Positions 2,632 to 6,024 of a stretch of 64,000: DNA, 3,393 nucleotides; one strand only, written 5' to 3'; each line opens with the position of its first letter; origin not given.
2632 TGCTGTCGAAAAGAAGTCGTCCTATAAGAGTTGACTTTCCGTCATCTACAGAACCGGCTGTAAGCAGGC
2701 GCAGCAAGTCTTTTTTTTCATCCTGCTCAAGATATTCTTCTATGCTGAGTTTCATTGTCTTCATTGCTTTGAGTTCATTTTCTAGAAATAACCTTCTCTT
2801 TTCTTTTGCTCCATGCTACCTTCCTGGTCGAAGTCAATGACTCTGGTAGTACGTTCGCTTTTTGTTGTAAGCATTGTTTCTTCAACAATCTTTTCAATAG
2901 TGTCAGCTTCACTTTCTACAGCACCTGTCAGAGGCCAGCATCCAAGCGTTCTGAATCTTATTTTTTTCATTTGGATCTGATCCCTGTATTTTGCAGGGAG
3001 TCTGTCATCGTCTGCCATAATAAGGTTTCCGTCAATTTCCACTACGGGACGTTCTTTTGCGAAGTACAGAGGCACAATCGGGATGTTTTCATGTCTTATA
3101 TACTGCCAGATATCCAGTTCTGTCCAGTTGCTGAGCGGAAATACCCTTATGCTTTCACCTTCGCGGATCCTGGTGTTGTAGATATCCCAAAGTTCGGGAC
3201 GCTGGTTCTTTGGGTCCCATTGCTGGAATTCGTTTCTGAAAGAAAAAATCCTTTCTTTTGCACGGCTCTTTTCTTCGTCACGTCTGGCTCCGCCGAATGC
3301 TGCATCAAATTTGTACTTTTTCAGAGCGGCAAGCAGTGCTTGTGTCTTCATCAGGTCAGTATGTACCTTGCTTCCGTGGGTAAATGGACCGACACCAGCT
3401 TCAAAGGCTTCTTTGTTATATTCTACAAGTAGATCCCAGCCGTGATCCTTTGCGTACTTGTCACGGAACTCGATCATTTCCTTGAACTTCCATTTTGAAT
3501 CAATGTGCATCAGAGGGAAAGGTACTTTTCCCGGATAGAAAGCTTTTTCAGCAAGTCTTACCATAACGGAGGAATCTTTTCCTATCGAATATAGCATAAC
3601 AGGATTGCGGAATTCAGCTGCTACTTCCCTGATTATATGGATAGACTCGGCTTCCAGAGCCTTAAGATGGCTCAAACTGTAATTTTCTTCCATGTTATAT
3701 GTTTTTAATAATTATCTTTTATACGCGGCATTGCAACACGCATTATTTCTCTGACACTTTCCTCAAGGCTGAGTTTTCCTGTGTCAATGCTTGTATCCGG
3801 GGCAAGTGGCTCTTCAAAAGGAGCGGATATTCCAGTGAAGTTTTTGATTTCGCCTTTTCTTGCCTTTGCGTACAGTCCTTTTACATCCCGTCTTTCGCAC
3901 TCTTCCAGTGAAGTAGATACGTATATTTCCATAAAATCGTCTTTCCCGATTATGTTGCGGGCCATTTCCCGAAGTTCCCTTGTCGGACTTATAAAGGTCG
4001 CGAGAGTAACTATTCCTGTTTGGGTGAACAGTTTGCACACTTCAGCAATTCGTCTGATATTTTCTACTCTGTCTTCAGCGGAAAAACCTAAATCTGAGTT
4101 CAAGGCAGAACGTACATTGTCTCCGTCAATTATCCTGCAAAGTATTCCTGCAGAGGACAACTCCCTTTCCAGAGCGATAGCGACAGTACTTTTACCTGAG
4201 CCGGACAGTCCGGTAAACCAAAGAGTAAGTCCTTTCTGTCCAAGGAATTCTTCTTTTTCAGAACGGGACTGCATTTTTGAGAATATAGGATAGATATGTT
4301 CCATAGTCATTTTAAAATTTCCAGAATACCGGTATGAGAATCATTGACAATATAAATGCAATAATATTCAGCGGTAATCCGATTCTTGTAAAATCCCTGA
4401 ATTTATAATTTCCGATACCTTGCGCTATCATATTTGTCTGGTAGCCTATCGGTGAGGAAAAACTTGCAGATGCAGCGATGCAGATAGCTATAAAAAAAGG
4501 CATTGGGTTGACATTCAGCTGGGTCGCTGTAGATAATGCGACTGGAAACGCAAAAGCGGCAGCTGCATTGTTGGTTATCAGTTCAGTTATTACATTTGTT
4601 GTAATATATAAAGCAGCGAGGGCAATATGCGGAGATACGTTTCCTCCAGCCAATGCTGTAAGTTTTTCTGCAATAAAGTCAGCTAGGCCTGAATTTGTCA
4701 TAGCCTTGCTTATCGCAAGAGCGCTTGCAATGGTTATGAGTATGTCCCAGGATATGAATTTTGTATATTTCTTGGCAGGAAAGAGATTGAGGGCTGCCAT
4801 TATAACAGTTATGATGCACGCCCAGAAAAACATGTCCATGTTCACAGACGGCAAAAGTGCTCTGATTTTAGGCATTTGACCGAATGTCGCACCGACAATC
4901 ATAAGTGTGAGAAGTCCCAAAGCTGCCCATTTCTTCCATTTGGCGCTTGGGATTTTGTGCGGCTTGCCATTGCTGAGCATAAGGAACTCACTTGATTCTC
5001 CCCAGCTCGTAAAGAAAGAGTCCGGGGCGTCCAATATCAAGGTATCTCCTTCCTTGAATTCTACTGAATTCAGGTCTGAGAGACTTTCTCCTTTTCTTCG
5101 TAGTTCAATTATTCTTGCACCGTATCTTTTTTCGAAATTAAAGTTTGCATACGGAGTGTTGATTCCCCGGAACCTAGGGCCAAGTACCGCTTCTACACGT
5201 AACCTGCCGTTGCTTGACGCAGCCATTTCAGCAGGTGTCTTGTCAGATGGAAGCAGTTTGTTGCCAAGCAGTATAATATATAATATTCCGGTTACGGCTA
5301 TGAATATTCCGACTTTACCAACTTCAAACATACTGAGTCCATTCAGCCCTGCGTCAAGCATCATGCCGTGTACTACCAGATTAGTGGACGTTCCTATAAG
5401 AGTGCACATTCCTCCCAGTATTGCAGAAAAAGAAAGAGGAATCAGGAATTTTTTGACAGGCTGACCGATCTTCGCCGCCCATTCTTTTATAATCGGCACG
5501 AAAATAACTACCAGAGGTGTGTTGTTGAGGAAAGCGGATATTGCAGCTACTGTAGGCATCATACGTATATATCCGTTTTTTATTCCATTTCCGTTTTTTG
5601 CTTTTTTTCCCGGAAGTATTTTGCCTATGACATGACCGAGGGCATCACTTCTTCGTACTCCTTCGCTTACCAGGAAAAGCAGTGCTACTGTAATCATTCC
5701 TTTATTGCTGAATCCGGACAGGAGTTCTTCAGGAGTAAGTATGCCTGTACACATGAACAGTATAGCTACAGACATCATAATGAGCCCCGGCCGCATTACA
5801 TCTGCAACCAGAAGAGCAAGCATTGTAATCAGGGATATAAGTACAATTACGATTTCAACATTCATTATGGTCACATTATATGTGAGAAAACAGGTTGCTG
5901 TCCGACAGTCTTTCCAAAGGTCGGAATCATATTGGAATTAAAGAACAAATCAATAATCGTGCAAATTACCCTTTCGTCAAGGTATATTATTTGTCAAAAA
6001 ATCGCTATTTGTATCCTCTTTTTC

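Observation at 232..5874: PAPS-dependent sulfotransferase wired to a dedicated PAPS-synthesis and transport operon (steroid-sulfotransferase-like locus)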

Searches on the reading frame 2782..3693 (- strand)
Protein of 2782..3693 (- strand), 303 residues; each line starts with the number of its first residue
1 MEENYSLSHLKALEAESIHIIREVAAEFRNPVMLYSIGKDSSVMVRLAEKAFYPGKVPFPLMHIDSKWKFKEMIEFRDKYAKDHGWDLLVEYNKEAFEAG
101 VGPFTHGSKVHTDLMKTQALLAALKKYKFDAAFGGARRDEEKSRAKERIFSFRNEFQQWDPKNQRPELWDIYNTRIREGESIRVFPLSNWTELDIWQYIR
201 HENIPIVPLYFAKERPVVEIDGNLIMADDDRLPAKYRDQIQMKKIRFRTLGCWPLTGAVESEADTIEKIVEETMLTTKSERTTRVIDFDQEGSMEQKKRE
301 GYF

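Call 3: search_protein_families(library=pfam, proteins=[window:2782-3693:-])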
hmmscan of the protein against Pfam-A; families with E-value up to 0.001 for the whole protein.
window:2782-3693:- (303 aa): 1 family
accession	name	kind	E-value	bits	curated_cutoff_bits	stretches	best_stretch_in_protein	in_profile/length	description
PF01507.26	PAPS_reduct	-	3.3e-55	187.2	22.5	1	30-257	1-174/175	Phosphoadenosine phosphosulfate reductase domain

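Call 4: search_protein_families(library=ncbifam, proteins=[window:2782-3693:-])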
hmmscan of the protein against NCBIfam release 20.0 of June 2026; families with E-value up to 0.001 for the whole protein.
window:2782-3693:- (303 aa): 12 families
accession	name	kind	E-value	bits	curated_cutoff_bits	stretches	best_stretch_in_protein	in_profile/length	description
NF009214.0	PRK12563.1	equivalog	1.8e-150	500.7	413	1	5-303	19-317/317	sulfate adenylyltransferase subunit CysD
TIGR02039.1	CysD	subfamily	2.3e-149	496.9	396.6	1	10-303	1-294/294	sulfate adenylyltransferase, small subunit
NF003587.0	PRK05253.1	subfamily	2.3e-148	493.4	195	1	4-303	3-301/301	sulfate adenylyltransferase subunit CysD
NF002537.0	PRK02090.1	equivalog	2.5e-13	50.2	154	1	14-210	25-200/244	phosphoadenylyl-sulfate reductase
NF010367.0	PRK13795.1-2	equivalog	3e-11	42.5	456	1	8-210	221-403/584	hypothetical protein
NF010366.0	PRK13795.1-1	equivalog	8.8e-11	40.7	745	1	8-210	242-431/667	hypothetical protein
TIGR02057.1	PAPS_reductase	equivalog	4.1e-10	39.9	254.2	1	19-151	15-150/224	phosphoadenosine phosphosulfate reductase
NF010368.0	PRK13795.1-3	equivalog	4.2e-09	35.2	588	1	9-106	227-321/635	hypothetical protein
TIGR00434.1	cysH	subfamily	1.3e-08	35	165.1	0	179-210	144-175/214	phosophoadenylyl-sulfate reductase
NF006327.0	PRK08557.1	equivalog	3.9e-08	32.5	366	0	9-96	158-245/415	hypothetical protein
NF006351.0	PRK08576.1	equivalog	9.5e-08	31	290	1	8-211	216-390/436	hypothetical protein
TIGR02055.1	APS_reductase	subfamily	5.7e-07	29.5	235.3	1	56-210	17-155/194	adenylylsulfate reductase, thioredoxin dependent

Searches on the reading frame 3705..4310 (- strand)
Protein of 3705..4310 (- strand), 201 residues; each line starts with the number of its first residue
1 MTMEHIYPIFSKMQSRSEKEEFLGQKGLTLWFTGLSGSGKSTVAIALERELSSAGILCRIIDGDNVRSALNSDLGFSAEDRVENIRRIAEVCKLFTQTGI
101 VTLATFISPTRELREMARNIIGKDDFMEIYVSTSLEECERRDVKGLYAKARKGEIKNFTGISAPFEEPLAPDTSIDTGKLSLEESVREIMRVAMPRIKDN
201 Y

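Call 3: search_protein_families(library=pfam, proteins=[window:3705-4310:-])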
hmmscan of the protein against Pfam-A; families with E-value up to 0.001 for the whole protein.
window:3705-4310:- (201 aa): 5 families
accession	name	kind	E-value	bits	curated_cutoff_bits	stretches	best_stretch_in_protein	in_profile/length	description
PF01583.26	APS_kinase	-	1.5e-63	213.8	21.1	1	26-176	1-152/152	Adenylylsulphate kinase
PF13671.12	AAA_33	-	1e-06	29.5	27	1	31-143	3-116/143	AAA domain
PF08433.16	KTI12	-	0.00029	20.9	22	1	32-144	6-118/271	Chromatin associated protein KTI12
PF13238.12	AAA_18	-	0.00045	21.1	29.4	1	33-98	4-66/128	AAA domain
PF01656.29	CbiA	-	0.0008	19.8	25.4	0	36-121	8-100/125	CobQ/CobB/MinD/ParA nucleotide binding domain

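Call 4: search_protein_families(library=ncbifam, proteins=[window:3705-4310:-])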
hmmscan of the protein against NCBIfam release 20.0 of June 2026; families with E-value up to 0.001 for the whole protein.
window:3705-4310:- (201 aa): 8 families
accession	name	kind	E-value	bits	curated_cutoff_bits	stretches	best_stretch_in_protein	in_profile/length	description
NF003013.0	PRK03846.1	subfamily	1.2e-71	240.6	163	1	15-192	16-193/202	adenylyl-sulfate kinase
TIGR00455.1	apsK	equivalog_domain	4.8e-70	235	138.7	1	15-191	6-182/184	adenylyl-sulfate kinase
NF004035.0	PRK05506.1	subfamily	1.3e-67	228.5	715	1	15-192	448-625/632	bifunctional sulfate adenylyltransferase subunit 1/adenylylsulfate kinase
NF002059.0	PRK00889.1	subfamily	3.9e-59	199.3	244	1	25-191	3-167/177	adenylyl-sulfate kinase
NF004040.0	PRK05537.1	equivalog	6.2e-56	190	669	1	25-191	394-562/572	bifunctional sulfate adenylyltransferase/adenylylsulfate kinase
NF004041.0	PRK05541.1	subfamily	7.3e-34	117.3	127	1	25-191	5-168/176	adenylyl-sulfate kinase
TIGR03574.1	selen_PSTK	equivalog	1.2e-05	24.9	290.5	1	32-144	4-115/249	L-seryl-tRNA(Sec) kinase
TIGR01313.1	therm_gnt_kin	subfamily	1.9e-05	24.5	113.75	1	33-141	4-111/164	gluconokinase, GntK/IdnK-type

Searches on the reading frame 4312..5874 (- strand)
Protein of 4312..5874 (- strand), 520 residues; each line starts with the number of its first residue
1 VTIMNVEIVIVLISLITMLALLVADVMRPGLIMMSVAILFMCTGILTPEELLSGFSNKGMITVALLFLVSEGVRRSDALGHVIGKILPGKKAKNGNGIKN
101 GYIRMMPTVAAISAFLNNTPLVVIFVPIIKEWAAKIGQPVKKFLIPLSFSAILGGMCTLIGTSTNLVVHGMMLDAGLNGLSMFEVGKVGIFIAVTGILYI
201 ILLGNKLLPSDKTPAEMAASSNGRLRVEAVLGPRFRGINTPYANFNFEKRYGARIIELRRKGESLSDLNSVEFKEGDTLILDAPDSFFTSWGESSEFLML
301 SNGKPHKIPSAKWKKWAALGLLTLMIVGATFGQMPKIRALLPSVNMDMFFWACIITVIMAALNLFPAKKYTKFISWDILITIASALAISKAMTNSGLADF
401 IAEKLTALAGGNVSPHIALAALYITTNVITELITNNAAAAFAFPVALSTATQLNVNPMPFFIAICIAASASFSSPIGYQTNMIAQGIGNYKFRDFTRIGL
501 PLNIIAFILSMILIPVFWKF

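Call 3: search_protein_families(library=pfam, proteins=[window:4312-5874:-])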
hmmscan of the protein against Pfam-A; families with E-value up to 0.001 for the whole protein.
window:4312-5874:- (520 aa): 2 families
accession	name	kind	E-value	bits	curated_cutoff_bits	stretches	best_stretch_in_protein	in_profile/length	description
PF03600.22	CitMHS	-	3.4e-59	201.1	31.9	2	20-335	2-219/336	Citrate transporter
PF00939.25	Na_sulph_symp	-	5.4e-20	72.3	27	1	315-519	269-467/472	Sodium:sulfate symporter transmembrane region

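Call 4: search_protein_families(library=ncbifam, proteins=[window:4312-5874:-])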
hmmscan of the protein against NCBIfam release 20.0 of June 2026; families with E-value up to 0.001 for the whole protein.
window:4312-5874:- (520 aa): 2 families
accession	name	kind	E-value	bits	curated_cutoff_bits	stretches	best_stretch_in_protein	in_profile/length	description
TIGR00785.1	dass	subfamily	1.3e-30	106.5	198.6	2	351-518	275-444/444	DASS family sodium-coupled anion symporter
NF040989.1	MamN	equivalog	1.8e-13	50.1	500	2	320-504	3-183/437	magnetosome biogenesis transporter MamN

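Call 68: search_protein_families(library=pfam, proteins=[window:4312-5865:-], max_evalue=1)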
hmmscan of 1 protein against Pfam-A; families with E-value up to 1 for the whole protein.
window:4312-5865:- (517 aa): 4 families
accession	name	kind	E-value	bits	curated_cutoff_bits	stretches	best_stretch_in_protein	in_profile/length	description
PF03600.22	CitMHS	-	3.1e-59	201.2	31.9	2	17-333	2-220/336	Citrate transporter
PF00939.25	Na_sulph_symp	-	5.9e-20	72.1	27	3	312-516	269-467/472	Sodium:sulfate symporter transmembrane region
PF02080.26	TrkA_C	-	0.0026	18.1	27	1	243-280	21-58/71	TrkA-C domain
PF16883.10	DUF5080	-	0.064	13.8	27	1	307-377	119-189/204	Domain of unknown function (DUF5080)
